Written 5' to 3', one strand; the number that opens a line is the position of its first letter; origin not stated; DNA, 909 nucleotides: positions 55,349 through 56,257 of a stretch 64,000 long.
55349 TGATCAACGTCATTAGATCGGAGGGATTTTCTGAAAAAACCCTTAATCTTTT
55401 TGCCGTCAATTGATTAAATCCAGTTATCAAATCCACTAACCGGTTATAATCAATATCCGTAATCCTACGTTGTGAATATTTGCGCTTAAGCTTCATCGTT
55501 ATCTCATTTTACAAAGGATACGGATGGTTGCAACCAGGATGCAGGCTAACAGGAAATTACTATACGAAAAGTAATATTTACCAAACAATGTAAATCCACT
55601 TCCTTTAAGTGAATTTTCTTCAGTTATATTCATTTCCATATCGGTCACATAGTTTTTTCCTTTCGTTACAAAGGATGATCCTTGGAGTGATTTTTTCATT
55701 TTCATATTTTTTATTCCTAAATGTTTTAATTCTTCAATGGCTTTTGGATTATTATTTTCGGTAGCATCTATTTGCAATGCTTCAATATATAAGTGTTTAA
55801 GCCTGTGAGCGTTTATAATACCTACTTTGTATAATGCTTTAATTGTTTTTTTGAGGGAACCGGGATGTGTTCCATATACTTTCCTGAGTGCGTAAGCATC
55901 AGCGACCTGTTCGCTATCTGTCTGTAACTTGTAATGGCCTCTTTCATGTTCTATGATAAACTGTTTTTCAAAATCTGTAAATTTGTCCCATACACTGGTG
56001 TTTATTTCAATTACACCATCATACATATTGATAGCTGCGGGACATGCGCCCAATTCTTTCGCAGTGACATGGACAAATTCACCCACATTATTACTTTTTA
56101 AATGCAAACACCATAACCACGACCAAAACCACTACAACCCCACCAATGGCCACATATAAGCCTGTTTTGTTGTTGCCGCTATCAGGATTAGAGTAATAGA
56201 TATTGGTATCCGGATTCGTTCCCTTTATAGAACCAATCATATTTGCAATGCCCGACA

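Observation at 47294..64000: tRNA-Pro-integrated element with phage-like functions but no tailed-phage hallmark genes: candidate non-tailed membrane-containing or pleomorphic temperate virus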

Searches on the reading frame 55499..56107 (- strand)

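Call 6: search_protein_families(library=pfam, max_evalue=0.01, proteins=[window:55499-56107:-])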
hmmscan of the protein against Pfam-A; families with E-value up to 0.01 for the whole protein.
window:55499-56107:- (202 aa): 1 family
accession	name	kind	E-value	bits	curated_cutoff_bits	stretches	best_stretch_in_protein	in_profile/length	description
PF08706.16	D5_N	-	0.0094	16.7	22.4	0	10-54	77-121/145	D5 N terminal like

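Call 7: search_protein_families(library=phrogs, max_evalue=0.01, proteins=[window:55499-56107:-])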
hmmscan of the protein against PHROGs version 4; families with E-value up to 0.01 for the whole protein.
window:55499-56107:- (202 aa): 0 families

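Call 99: search_protein_families(library=padloc, max_evalue=0.001, proteins=[window:55499-56107:-])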
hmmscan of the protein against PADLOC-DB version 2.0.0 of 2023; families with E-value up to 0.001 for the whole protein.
window:55499-56107:- (202 aa): 0 families
